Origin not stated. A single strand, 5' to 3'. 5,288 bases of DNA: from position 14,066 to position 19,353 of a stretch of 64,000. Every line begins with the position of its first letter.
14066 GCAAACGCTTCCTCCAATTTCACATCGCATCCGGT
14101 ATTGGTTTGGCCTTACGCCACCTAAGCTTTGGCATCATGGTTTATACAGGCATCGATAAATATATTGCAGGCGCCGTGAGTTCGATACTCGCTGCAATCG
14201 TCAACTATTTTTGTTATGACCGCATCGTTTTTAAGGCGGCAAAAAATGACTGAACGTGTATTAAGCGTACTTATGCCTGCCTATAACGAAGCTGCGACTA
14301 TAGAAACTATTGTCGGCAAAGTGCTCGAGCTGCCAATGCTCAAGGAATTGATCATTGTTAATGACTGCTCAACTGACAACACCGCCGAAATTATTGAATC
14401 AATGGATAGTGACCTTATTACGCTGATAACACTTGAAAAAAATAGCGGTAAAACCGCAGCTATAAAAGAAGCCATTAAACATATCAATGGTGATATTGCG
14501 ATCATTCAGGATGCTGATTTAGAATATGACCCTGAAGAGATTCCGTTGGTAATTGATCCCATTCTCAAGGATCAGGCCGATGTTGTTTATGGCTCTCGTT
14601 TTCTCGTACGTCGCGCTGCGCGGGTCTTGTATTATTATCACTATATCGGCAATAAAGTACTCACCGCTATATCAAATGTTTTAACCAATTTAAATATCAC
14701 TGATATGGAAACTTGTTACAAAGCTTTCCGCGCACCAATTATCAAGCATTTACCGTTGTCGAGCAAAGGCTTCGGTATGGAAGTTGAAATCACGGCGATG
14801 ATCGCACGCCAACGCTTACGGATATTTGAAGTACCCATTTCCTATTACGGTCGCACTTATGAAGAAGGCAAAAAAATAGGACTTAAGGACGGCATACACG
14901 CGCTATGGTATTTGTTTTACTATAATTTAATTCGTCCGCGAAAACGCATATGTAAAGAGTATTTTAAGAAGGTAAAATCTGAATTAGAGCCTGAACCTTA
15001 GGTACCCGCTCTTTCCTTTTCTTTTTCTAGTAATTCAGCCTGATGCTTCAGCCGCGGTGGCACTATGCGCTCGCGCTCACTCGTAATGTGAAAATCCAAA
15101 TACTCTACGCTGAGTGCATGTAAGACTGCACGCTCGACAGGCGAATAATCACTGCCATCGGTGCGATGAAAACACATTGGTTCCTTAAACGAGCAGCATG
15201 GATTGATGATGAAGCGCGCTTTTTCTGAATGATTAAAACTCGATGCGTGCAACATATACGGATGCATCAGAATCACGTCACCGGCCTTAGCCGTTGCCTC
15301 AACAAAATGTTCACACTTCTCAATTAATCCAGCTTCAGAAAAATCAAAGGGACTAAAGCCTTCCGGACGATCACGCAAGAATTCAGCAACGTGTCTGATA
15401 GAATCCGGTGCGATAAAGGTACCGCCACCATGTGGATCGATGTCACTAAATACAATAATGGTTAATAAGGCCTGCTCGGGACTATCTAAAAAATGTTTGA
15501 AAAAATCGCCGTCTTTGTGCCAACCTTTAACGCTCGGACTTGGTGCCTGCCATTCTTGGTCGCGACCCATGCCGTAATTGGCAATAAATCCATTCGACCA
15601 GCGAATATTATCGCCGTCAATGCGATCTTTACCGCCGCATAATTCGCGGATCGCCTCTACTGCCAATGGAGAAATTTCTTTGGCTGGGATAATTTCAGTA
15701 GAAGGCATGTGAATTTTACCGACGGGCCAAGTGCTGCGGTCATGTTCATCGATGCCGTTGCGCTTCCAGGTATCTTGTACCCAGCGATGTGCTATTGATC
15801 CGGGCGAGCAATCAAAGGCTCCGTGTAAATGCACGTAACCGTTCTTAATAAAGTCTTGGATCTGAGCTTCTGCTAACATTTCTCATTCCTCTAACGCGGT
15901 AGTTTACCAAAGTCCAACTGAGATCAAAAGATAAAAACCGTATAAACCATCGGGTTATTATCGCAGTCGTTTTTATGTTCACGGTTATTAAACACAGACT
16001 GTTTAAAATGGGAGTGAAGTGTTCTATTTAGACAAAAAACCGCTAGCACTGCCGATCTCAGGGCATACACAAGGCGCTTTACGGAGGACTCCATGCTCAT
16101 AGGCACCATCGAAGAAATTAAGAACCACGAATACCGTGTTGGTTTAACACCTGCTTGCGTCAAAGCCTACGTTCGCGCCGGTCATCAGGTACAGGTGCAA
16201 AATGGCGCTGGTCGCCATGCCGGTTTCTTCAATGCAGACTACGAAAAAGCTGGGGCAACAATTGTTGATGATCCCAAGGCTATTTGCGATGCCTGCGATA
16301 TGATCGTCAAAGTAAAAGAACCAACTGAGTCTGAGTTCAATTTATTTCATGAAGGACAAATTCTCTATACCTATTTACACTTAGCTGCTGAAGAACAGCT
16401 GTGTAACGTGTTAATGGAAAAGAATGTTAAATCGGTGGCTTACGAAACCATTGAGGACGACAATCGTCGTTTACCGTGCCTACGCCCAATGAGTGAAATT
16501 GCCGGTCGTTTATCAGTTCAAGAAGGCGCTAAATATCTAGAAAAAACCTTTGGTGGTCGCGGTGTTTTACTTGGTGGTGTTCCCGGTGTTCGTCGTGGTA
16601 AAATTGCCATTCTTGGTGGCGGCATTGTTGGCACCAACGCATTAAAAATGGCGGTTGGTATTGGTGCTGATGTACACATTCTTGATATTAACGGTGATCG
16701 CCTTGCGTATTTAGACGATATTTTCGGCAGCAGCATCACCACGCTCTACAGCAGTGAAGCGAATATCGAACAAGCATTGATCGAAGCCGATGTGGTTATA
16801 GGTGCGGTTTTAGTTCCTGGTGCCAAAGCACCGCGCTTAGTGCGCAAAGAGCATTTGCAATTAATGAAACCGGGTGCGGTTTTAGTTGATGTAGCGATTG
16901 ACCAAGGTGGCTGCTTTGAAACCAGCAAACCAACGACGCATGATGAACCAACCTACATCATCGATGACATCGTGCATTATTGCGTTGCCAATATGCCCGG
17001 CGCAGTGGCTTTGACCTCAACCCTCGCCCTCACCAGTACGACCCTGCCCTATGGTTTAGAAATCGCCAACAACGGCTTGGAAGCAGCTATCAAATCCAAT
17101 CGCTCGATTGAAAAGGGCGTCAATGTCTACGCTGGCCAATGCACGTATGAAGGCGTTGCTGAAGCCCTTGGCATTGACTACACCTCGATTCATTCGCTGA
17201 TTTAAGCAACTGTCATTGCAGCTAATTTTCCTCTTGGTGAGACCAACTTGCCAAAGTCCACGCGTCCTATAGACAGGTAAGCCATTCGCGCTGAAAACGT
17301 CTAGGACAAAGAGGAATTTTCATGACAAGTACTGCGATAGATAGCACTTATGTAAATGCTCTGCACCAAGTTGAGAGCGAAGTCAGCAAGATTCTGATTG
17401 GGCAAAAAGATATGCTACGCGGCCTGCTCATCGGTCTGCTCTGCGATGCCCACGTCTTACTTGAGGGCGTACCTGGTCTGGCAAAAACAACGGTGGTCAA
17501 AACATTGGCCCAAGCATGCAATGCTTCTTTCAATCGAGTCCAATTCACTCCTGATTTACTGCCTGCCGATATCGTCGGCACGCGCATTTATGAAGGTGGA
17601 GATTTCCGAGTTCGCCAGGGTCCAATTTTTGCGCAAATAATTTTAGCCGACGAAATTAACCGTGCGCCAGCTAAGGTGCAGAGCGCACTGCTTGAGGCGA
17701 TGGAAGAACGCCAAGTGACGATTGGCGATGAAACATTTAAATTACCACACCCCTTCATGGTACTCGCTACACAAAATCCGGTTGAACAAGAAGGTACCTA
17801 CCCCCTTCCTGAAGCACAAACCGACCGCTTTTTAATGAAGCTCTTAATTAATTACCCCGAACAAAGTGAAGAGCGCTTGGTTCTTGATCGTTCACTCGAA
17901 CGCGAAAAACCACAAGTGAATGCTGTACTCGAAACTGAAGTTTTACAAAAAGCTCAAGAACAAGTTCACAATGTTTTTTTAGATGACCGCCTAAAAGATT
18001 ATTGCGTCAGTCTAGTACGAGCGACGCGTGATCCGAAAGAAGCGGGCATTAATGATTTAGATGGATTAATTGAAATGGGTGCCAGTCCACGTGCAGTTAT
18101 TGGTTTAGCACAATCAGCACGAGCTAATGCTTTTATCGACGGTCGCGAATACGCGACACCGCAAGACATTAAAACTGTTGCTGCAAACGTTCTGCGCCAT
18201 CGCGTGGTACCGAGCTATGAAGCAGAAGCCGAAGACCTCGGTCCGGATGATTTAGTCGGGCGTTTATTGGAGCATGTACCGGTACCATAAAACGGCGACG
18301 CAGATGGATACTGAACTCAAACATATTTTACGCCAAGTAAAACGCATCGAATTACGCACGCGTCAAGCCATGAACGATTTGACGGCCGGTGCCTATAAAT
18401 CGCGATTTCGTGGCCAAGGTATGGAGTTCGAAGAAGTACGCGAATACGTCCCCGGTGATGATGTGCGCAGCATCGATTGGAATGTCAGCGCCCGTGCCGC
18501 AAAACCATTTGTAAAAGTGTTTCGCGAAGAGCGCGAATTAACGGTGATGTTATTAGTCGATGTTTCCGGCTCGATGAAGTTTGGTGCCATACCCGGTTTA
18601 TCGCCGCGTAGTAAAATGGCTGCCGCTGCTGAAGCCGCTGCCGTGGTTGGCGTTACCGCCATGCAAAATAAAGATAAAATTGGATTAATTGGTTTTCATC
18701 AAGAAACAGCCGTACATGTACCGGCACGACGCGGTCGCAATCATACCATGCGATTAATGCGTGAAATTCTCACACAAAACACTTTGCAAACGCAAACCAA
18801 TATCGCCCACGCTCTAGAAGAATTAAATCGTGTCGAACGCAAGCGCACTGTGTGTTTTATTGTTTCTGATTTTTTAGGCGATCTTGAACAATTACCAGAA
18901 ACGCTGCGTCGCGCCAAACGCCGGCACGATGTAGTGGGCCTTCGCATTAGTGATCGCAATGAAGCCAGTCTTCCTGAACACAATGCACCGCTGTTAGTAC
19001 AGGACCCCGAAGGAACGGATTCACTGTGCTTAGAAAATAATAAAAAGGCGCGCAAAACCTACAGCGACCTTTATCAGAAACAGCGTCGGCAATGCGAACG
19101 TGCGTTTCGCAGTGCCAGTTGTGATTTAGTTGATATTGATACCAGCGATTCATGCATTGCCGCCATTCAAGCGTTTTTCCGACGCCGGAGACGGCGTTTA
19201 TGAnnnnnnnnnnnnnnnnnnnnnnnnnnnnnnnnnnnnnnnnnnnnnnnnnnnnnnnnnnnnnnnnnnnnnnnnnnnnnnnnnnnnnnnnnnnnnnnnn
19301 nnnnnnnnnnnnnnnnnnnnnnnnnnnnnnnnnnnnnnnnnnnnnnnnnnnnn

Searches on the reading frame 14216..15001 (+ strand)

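Call 85: search_protein_families(library=pfam, proteins=[window:14216-15001:+], max_evalue=0.001)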
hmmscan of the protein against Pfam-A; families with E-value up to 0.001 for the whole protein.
window:14216-15001:+ (261 aa): 2 families
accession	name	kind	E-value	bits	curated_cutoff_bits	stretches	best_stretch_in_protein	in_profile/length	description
PF00535.33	Glycos_transf_2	-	1.8e-32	113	23.3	1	17-178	1-166/168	Glycosyl transferase family 2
PF13641.12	Glyco_tranf_2_3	-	1.6e-08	35.3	27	1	16-149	3-132/230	Glycosyltransferase like family 2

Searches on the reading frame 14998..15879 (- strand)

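Call 85: search_protein_families(library=pfam, proteins=[window:14998-15879:-], max_evalue=0.001)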
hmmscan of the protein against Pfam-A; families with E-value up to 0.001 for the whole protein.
window:14998-15879:- (293 aa): 1 family
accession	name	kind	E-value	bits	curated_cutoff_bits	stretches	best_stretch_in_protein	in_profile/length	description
PF05721.19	PhyH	-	4.9e-10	40.5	22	1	115-222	106-211/213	Phytanoyl-CoA dioxygenase (PhyH)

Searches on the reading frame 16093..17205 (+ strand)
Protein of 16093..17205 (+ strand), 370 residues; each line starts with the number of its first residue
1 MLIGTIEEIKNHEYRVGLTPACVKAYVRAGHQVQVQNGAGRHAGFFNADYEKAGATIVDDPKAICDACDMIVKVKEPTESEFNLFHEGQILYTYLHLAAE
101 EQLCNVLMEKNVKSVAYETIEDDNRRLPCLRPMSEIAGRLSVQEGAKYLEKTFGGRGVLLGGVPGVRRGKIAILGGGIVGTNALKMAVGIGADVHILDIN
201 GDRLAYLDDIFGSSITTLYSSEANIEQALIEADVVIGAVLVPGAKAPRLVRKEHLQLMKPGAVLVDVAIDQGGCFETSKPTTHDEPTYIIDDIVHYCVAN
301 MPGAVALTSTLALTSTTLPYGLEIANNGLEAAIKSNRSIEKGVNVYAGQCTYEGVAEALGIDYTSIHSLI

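Call 85: search_protein_families(library=pfam, proteins=[window:16093-17205:+], max_evalue=0.001)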
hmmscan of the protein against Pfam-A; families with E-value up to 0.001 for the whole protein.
window:16093-17205:+ (370 aa): 3 families
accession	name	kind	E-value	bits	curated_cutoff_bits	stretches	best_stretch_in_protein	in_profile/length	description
PF01262.27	AlaDh_PNT_C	-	1.5e-86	289.7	23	1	141-352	1-213/214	Alanine dehydrogenase/PNT, C-terminal domain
PF05222.21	AlaDh_PNT_N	-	2e-45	154.8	30.4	1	6-137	3-136/136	Alanine dehydrogenase/PNT, N-terminal domain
PF02826.25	2-Hacid_dh_C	-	1.8e-06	27.9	25.1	1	167-268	35-127/178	D-isomer specific 2-hydroxyacid dehydrogenase, NAD binding domain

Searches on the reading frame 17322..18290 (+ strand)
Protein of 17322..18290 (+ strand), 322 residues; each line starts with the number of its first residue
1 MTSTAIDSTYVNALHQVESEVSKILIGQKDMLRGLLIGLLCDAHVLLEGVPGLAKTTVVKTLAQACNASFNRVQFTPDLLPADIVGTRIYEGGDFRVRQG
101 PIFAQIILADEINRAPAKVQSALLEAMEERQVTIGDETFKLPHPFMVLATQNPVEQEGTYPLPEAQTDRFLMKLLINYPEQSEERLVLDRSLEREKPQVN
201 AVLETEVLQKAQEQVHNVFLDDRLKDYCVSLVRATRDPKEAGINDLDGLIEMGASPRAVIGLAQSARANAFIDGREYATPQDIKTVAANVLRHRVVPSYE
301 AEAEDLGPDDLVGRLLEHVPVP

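Call 19: search_protein_families(library=pfam, proteins=[window:17322-18290:+])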
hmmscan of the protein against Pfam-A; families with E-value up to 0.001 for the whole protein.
window:17322-18290:+ (322 aa): 9 families
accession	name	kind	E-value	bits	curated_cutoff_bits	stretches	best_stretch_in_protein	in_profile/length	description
PF07726.17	AAA_3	-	2.2e-64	215.6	27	1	44-172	1-131/131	ATPase family associated with various cellular activities (AAA)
PF07728.20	AAA_5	-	4.7e-20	72.4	22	1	44-170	1-139/139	AAA domain (dynein-related subfamily)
PF17863.7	AAA_lid_2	-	1.3e-18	66.9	22.7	1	250-310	9-69/74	AAA lid domain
PF20030.5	bpMoxR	-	6.2e-15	55.3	27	1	13-206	2-198/205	MoxR domain in the MoxR-vWA-beta-propeller ternary systems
PF00493.29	MCM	-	5.1e-06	26.2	23.3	1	39-155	54-175/224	MCM P-loop domain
PF05496.18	RuvB_N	-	7.2e-06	26.3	27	1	44-134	35-115/159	Holliday junction DNA helicase RuvB P-loop domain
PF00004.35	AAA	-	1.2e-05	26.2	21.2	1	45-153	1-110/131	ATPase family associated with various cellular activities (AAA)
PF01078.27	Mg_chelatase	-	0.0002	21.3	20.3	0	106-155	109-160/207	Magnesium chelatase, subunit ChlI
PF00158.32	Sigma54_activat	-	0.00074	19.7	20.2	0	42-156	22-147/168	Sigma-54 interaction domain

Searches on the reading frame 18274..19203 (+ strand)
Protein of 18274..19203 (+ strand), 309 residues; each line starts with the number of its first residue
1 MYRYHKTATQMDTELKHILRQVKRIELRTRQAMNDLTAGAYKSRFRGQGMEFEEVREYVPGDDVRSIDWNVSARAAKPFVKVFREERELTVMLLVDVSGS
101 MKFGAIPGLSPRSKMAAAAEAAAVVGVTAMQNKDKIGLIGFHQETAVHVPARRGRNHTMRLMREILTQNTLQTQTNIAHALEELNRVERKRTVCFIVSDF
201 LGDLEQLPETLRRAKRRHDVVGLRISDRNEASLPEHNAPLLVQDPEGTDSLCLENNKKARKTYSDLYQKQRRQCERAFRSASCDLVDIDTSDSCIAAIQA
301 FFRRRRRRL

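Call 91: search_protein_families(library=pfam, proteins=[window:18274-19203:+], max_evalue=0.00001)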
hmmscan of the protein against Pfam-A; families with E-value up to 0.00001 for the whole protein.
window:18274-19203:+ (309 aa): 3 families
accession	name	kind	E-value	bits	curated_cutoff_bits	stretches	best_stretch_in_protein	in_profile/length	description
PF01882.25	DUF58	-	6.9e-63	212.2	23.4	1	54-272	1-215/216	Protein of unknown function DUF58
PF13519.12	VWA_2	-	6.2e-13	49.7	27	1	91-200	1-106/107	von Willebrand factor type A domain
PF05762.20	VWA_CoxE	-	3.3e-07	30.4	26.4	0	154-217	109-178/222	VWA domain containing CoxE-like protein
